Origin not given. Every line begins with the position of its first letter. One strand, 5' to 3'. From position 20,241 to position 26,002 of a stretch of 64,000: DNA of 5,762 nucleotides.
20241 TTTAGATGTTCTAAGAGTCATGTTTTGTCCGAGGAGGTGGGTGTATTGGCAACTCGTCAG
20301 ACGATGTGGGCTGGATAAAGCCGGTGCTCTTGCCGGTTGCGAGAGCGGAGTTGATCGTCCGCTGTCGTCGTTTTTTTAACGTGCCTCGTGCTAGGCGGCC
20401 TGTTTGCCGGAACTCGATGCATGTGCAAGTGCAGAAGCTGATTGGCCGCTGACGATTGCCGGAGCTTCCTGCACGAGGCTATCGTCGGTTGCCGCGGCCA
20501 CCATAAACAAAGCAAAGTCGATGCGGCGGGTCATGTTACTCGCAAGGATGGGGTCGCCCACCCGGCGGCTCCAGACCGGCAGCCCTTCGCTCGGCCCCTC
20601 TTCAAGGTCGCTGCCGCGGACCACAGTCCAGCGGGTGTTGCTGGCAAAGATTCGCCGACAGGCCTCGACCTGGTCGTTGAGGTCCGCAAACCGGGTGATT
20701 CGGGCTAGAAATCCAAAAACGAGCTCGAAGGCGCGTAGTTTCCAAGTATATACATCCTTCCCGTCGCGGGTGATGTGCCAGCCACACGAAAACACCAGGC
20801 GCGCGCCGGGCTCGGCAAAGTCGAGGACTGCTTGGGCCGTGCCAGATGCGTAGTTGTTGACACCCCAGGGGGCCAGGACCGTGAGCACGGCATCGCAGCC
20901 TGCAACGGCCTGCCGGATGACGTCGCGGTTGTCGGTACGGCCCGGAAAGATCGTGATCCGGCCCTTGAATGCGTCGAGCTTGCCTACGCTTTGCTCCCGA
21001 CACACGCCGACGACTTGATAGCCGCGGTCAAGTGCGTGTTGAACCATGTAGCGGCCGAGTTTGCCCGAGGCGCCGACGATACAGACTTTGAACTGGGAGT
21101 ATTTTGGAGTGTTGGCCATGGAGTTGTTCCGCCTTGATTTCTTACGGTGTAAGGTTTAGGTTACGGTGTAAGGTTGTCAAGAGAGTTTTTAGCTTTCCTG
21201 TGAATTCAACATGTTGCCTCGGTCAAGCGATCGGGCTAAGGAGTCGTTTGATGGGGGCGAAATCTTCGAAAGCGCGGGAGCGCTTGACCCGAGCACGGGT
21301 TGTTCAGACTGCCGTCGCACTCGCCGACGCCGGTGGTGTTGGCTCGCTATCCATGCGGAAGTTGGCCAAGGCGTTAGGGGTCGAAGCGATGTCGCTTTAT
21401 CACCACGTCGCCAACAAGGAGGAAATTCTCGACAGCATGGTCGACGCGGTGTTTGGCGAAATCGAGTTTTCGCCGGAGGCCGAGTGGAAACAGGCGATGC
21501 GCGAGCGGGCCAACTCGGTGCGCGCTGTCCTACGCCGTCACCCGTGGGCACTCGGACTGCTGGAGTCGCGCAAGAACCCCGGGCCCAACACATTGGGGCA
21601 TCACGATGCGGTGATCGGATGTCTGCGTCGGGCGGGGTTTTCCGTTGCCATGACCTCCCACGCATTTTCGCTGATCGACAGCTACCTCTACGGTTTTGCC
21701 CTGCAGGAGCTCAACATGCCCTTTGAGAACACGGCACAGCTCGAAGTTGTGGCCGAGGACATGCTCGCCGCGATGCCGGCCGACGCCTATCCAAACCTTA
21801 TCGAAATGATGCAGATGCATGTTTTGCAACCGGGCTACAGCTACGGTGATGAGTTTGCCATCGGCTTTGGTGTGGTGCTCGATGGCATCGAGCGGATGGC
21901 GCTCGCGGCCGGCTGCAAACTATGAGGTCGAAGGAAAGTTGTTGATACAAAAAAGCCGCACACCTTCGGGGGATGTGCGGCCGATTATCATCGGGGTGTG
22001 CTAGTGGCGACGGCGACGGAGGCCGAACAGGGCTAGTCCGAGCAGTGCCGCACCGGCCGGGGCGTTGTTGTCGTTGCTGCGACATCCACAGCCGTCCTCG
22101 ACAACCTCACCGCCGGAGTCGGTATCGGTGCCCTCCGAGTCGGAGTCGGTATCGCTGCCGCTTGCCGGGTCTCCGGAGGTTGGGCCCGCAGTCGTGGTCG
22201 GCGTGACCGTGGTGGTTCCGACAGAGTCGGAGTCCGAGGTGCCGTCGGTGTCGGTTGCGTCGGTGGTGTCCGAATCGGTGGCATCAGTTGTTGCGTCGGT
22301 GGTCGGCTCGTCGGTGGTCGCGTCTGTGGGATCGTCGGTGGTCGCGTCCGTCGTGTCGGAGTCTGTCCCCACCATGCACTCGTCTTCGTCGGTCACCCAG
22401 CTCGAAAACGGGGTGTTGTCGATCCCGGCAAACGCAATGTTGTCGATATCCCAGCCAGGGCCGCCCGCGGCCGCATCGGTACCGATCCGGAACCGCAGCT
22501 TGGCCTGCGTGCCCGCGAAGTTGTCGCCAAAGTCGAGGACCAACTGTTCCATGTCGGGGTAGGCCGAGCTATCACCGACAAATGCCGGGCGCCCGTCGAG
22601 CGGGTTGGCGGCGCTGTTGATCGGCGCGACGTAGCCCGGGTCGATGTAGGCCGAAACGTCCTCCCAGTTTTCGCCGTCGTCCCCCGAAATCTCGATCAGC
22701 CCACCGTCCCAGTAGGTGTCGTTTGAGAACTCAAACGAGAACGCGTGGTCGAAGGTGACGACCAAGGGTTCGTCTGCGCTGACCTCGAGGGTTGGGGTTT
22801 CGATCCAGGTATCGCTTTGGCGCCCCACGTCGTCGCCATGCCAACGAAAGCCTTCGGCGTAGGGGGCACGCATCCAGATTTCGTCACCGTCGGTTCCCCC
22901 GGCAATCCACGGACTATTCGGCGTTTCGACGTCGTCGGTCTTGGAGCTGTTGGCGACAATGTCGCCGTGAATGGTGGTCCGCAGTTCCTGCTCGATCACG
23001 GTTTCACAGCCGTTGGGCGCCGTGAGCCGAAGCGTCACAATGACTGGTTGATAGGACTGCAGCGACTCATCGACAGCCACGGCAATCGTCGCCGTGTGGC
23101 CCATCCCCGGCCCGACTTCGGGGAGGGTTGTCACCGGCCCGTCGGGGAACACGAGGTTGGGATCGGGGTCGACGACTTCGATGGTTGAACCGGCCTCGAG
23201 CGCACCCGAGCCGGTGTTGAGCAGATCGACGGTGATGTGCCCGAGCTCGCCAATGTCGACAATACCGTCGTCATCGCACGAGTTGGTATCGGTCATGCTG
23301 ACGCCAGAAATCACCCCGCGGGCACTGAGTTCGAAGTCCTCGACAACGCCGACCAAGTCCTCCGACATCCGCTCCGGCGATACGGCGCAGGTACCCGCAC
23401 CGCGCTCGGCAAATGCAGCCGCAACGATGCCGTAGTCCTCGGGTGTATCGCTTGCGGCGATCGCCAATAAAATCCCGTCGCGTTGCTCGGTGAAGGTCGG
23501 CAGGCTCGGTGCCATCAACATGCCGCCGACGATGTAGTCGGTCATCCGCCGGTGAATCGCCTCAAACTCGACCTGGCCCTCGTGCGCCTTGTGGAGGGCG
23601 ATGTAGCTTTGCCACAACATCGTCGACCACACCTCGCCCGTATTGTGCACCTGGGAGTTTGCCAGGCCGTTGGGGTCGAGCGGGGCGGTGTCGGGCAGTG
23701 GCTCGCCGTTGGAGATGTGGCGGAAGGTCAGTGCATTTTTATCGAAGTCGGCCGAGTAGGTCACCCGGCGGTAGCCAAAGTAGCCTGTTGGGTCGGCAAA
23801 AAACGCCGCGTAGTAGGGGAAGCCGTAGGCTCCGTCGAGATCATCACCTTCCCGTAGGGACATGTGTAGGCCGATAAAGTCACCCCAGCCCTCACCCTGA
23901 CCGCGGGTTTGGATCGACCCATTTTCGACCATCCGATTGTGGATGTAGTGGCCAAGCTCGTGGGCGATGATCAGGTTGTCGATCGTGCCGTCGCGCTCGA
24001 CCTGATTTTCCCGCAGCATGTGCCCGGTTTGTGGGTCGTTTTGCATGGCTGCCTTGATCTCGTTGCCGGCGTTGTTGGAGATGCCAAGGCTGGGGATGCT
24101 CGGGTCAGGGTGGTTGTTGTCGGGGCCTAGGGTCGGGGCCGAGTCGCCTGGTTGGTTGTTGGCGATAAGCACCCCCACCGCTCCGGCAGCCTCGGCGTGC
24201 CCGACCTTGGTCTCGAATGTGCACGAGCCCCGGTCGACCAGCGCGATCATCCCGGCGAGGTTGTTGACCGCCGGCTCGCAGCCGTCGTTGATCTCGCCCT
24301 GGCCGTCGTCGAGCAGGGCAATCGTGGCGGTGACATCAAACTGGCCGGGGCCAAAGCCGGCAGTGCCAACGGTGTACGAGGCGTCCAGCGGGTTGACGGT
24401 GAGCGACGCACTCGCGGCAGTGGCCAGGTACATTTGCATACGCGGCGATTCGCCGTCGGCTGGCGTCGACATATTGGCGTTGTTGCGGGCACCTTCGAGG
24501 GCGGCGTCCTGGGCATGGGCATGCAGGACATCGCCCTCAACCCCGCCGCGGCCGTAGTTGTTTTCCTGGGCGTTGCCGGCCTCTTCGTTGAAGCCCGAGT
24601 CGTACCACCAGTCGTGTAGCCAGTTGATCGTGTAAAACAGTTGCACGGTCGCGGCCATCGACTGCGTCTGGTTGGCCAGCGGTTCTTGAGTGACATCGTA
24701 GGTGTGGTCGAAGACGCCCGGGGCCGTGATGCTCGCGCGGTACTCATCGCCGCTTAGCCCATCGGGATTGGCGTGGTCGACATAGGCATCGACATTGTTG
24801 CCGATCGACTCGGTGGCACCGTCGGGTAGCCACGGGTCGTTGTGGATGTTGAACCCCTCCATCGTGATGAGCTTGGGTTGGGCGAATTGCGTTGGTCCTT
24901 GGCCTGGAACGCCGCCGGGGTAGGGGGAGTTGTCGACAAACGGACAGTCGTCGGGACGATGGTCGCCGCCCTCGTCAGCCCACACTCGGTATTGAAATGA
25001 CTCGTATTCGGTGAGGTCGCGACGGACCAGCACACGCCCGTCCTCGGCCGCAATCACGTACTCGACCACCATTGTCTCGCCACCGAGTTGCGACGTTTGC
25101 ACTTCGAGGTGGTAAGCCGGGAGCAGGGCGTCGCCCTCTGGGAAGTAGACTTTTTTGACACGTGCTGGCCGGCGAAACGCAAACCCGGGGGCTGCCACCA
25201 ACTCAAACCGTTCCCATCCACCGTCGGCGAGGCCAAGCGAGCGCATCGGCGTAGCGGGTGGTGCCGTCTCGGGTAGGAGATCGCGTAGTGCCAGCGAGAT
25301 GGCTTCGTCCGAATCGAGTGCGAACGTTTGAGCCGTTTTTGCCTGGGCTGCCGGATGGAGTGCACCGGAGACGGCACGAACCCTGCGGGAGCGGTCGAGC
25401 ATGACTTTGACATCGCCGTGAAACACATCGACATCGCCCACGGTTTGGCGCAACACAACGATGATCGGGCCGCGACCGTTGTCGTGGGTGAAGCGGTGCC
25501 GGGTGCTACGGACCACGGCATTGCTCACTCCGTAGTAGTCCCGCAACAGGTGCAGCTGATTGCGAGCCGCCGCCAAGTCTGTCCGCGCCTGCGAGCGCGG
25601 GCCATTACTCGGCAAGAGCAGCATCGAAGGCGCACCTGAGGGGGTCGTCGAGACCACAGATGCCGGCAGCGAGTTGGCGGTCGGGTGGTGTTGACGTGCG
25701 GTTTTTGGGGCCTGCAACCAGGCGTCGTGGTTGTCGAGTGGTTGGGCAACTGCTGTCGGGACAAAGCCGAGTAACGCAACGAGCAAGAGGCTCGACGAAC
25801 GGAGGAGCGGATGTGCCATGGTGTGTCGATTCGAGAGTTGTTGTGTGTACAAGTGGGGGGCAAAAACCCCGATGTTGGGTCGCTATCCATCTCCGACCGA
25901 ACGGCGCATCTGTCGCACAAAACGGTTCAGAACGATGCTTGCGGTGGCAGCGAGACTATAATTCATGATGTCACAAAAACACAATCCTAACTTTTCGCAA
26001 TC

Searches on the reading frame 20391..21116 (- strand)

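Call 34: search_protein_families(library=pfam, proteins=[window:20391-21116:-], max_evalue=0.01)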
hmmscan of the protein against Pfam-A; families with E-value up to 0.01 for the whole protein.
window:20391-21116:- (241 aa): 4 families
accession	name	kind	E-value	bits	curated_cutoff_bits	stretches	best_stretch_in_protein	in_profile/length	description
PF13460.12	NAD_binding_10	-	1.2e-17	64.9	27.2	1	15-211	1-183/184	NAD(P)H-binding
PF05368.20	NmrA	-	1.5e-08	35.1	27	1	10-82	4-78/298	NmrA-like family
PF01370.27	Epimerase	-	2e-06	27.9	20.9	1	11-86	1-77/240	NAD dependent epimerase/dehydratase family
PF16363.11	GDP_Man_Dehyd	-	0.0058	16.6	27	1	13-47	2-39/332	GDP-mannose 4,6 dehydratase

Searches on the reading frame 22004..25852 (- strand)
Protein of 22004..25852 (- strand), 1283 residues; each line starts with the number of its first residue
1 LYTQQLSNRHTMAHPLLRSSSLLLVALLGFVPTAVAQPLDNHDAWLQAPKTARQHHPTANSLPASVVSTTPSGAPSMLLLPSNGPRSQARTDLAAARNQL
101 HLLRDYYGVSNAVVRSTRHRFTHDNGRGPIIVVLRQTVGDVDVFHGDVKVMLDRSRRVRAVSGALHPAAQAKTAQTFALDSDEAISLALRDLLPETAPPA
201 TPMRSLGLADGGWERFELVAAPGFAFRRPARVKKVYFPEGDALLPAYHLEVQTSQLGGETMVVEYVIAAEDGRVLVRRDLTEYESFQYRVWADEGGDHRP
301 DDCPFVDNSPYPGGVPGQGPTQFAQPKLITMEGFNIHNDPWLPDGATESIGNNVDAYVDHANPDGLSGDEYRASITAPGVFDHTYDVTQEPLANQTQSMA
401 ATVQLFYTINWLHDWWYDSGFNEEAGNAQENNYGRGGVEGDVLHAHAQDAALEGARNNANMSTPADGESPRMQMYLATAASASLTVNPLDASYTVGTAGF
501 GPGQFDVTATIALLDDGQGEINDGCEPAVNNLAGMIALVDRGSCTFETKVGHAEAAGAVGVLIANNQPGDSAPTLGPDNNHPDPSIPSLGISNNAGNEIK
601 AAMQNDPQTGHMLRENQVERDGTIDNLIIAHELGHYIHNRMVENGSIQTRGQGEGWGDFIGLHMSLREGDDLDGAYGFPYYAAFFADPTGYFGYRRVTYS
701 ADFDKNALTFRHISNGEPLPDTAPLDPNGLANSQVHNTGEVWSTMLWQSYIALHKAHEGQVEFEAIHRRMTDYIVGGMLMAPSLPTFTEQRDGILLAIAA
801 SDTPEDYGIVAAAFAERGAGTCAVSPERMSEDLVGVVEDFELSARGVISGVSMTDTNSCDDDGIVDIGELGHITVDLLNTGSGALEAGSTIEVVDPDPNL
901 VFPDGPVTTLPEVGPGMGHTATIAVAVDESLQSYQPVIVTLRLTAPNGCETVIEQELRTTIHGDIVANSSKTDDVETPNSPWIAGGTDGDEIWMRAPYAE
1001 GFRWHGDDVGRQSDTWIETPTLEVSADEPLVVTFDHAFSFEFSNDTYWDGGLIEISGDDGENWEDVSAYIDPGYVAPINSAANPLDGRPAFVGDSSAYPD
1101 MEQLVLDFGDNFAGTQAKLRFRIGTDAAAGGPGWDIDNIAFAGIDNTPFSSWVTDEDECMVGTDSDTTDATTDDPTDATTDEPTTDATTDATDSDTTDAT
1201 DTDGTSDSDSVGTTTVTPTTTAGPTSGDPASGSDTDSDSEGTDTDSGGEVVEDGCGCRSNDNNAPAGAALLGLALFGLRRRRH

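Call 34: search_protein_families(library=pfam, proteins=[window:22004-25852:-], max_evalue=0.01)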
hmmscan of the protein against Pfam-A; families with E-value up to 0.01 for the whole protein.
window:22004-25852:- (1283 aa): 3 families
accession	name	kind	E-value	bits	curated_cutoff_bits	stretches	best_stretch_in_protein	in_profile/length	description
PF02128.21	Peptidase_M36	-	3.1e-67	227.8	23.3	1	338-822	35-367/368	Fungalysin metallopeptidase (M36)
PF02225.27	PA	-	5.1e-18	65.4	23.9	1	522-599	10-95/95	PA domain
PF07504.19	FTP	-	0.0012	19.1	21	1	132-165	18-51/51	Fungalysin/Thermolysin Propeptide Motif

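Call 79: search_protein_families(library=ncbifam, proteins=[window:22004-25852:-], max_evalue=0.01)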
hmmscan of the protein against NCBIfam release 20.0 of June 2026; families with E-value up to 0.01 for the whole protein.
window:22004-25852:- (1283 aa): 5 families
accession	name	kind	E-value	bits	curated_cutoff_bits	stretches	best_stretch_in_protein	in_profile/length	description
NF038112.1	myxo_dep_M36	subfamily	0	1091.5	1500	1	20-1209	9-1221/1604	myxosortase-dependent M36 family metallopeptidase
NF038111.1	rhom_dep_M36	equivalog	3.1e-219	730.6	1700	2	101-956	94-958/1315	rhombosortase-dependent M36 family metallopeptidase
NF038113.1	T9SSA_dep_M36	equivalog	2e-103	347.2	885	1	346-845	282-776/869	T9SS-dependent M36 family metallopeptidase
TIGR03901.2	MYXO-CTERM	domain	2.3e-06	27.8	20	1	1252-1282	1-33/34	MYXO-CTERM sorting domain-containing protein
NF045523.1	MXAN_5453_fam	exception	1.4e-05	23.8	500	1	1164-1282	415-541/544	MXAN_5453 family MXYO-CTERM-anchored protein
